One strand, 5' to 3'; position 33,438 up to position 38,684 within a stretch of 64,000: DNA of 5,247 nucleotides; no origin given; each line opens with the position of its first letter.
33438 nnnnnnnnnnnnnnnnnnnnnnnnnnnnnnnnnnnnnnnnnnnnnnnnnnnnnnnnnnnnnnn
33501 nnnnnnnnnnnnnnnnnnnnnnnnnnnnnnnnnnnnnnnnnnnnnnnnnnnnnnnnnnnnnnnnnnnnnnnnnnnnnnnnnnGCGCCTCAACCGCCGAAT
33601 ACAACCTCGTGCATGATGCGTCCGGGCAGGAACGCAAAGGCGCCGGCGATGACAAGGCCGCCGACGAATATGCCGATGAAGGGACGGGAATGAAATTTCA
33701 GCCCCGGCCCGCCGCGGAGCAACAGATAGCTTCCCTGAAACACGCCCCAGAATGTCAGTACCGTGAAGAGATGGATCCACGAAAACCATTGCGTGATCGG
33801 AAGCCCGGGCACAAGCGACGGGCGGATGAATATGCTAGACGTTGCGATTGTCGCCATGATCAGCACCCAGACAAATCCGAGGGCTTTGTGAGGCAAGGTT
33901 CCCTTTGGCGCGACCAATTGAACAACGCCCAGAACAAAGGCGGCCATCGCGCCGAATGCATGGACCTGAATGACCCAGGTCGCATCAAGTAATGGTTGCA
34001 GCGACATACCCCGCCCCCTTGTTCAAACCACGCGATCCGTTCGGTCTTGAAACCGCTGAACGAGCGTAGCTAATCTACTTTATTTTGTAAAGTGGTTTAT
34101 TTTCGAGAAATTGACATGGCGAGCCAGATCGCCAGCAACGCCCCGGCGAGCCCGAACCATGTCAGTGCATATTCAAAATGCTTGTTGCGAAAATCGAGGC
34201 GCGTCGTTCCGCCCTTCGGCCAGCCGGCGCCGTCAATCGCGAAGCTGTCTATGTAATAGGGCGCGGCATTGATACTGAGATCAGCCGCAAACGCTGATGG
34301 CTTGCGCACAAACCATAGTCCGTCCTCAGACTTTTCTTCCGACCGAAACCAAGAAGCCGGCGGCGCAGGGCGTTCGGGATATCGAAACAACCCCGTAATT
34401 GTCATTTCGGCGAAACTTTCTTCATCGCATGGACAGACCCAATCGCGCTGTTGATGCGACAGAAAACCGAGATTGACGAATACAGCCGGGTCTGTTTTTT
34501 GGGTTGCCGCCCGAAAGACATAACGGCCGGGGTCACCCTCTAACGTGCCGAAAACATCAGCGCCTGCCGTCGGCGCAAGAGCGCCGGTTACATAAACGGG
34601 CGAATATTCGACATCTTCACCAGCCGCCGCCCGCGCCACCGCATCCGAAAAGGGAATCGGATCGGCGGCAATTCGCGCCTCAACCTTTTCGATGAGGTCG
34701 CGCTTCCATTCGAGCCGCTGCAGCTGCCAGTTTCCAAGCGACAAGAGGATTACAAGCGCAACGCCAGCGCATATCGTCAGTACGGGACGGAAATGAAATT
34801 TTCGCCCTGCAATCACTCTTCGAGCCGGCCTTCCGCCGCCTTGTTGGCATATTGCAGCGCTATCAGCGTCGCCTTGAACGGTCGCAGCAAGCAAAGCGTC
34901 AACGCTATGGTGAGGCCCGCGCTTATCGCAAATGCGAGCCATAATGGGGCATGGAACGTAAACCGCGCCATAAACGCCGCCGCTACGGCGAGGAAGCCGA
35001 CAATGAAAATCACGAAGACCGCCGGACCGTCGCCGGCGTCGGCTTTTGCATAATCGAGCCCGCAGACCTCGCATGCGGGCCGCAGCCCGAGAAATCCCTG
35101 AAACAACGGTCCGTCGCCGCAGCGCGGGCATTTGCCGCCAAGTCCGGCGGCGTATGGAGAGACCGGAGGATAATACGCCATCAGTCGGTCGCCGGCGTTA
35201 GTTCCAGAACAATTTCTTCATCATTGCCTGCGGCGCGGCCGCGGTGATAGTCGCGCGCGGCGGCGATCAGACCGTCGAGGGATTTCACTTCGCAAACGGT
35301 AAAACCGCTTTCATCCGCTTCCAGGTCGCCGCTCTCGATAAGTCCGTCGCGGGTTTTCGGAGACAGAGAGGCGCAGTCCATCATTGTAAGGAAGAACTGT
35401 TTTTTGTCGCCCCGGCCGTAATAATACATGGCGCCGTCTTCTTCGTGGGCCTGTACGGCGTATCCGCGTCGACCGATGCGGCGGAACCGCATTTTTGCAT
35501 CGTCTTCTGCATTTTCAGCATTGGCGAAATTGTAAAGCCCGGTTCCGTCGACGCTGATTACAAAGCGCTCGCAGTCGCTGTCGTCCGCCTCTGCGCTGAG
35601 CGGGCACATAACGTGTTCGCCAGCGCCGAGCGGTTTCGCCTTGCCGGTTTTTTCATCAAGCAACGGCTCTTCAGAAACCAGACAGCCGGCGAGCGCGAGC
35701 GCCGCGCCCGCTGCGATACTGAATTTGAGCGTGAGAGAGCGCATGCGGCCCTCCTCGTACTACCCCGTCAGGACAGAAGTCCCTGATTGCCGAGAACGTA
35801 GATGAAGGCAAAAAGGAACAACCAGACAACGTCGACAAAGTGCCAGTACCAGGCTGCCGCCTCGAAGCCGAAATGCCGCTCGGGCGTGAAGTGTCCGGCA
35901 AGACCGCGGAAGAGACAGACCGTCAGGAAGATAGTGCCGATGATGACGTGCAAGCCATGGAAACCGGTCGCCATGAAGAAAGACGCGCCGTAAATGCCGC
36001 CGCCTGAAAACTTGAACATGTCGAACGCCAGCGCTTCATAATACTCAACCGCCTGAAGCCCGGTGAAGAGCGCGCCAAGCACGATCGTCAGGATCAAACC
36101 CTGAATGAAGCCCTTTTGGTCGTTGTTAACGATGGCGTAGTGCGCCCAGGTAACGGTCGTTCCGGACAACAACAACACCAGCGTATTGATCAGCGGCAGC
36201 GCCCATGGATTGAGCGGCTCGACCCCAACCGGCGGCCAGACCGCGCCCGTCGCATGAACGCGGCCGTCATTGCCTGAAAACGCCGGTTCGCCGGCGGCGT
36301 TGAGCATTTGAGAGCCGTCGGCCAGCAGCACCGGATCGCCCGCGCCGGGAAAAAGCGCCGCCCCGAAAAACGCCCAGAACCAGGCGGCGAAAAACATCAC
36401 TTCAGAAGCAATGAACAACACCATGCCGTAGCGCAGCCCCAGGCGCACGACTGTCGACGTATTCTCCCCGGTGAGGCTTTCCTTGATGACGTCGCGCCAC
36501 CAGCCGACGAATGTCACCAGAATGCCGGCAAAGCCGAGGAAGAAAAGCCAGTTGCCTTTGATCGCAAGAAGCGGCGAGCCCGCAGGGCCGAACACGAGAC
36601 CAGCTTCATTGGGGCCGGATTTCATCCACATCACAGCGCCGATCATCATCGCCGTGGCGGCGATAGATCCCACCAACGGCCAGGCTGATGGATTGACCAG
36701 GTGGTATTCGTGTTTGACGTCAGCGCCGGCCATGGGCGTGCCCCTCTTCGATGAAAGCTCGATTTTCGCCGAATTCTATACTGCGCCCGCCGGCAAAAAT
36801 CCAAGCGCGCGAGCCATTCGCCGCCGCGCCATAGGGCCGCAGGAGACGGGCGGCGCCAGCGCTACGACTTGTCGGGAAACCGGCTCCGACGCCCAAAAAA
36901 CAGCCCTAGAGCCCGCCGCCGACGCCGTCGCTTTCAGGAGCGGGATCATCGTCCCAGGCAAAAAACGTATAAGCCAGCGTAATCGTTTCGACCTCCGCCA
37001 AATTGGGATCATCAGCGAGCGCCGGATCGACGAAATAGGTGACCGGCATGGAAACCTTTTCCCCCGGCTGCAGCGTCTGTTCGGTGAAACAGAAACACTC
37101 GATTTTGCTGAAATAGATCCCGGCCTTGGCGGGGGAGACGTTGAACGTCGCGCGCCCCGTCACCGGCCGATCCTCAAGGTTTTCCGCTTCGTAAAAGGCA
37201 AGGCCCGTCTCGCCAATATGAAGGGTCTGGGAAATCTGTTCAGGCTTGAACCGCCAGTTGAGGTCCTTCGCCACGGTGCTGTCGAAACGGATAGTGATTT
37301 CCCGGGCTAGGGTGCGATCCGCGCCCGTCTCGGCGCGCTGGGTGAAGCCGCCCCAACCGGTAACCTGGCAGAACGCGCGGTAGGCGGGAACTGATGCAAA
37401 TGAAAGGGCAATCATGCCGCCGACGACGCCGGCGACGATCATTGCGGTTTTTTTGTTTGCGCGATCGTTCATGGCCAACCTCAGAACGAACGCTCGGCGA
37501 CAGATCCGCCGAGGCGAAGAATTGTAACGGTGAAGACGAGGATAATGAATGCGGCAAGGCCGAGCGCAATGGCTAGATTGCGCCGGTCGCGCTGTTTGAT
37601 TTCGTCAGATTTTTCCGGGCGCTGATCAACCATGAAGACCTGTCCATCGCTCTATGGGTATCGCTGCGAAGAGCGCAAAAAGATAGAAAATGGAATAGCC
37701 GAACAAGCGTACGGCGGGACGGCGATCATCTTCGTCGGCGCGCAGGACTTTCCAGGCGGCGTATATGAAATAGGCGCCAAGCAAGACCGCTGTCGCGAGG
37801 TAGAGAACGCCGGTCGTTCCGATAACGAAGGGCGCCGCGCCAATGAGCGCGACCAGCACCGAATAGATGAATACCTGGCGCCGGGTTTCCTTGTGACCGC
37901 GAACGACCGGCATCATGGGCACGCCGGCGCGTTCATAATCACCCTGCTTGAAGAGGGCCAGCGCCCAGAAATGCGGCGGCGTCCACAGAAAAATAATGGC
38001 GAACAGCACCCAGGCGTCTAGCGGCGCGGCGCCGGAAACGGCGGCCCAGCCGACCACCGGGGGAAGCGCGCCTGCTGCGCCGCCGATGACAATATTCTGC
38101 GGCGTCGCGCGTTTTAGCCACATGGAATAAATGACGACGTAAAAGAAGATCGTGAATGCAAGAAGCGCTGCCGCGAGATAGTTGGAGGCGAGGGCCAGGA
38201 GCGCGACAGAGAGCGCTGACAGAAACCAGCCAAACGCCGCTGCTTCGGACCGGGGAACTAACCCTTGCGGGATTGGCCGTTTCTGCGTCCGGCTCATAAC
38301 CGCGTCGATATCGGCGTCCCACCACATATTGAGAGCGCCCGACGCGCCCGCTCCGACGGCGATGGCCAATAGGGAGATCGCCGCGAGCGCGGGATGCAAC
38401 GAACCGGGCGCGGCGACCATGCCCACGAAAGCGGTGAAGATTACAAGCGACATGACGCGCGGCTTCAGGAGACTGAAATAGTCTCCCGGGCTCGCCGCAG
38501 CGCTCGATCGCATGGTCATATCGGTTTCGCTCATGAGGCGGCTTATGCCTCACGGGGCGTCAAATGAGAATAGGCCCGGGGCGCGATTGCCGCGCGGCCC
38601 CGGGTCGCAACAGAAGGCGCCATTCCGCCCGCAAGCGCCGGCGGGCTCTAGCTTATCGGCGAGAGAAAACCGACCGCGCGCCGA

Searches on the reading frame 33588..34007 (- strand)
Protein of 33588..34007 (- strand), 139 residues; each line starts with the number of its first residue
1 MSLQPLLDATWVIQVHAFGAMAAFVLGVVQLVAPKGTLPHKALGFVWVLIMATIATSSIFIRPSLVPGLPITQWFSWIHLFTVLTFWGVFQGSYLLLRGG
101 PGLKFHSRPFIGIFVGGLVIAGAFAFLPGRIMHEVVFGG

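Call 39: search_protein_families(library=pfam, proteins=[window:33588-34007:-], max_evalue=0.001)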
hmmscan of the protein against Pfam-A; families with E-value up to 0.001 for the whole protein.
window:33588-34007:- (139 aa): 1 family
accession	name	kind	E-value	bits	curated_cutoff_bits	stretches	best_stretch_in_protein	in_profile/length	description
PF10067.14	DUF2306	-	4.9e-06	27.2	31.6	1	15-92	3-80/147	Predicted membrane protein (DUF2306)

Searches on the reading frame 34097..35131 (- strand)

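Call 39: search_protein_families(library=pfam, proteins=[window:34097-35131:-], max_evalue=0.001)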
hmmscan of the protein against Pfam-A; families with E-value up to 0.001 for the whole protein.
window:34097-35131:- (344 aa): 1 family
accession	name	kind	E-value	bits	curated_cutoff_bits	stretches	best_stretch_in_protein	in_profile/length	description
PF02104.20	SURF1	-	9.8e-35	121.2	23.4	1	125-329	3-204/205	SURF1 family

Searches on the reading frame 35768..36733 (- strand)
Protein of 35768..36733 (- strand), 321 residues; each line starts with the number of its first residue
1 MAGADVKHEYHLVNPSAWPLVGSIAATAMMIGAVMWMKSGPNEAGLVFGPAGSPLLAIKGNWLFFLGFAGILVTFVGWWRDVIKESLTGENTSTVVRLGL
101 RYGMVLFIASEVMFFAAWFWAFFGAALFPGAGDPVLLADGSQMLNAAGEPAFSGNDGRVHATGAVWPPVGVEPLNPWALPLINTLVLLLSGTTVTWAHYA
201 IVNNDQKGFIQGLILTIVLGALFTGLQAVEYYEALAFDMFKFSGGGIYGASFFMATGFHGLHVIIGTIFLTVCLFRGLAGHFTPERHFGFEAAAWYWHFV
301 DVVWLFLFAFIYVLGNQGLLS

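Call 39: search_protein_families(library=pfam, proteins=[window:35768-36733:-], max_evalue=0.001)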
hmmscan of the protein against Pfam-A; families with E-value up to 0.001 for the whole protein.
window:35768-36733:- (321 aa): 1 family
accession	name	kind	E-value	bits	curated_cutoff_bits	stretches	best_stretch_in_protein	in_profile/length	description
PF00510.24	COX3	-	9.5e-85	285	23.8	2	160-315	107-257/258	Cytochrome c oxidase subunit III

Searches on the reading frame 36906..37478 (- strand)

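Call 39: search_protein_families(library=pfam, proteins=[window:36906-37478:-], max_evalue=0.001)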
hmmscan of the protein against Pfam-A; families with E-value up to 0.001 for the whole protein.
window:36906-37478:- (190 aa): 1 family
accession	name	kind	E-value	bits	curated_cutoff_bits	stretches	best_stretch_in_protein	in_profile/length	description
PF04442.19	CtaG_Cox11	-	2.2e-57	193.7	25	1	29-173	1-147/148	Cytochrome c oxidase assembly protein CtaG/Cox11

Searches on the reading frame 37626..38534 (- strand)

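Call 39: search_protein_families(library=pfam, proteins=[window:37626-38534:-], max_evalue=0.001)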
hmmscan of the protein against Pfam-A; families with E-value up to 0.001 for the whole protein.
window:37626-38534:- (302 aa): 1 family
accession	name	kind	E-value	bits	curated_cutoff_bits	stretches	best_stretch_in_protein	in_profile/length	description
PF01040.23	UbiA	-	7e-65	219.2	34.2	1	31-281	1-249/250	UbiA prenyltransferase family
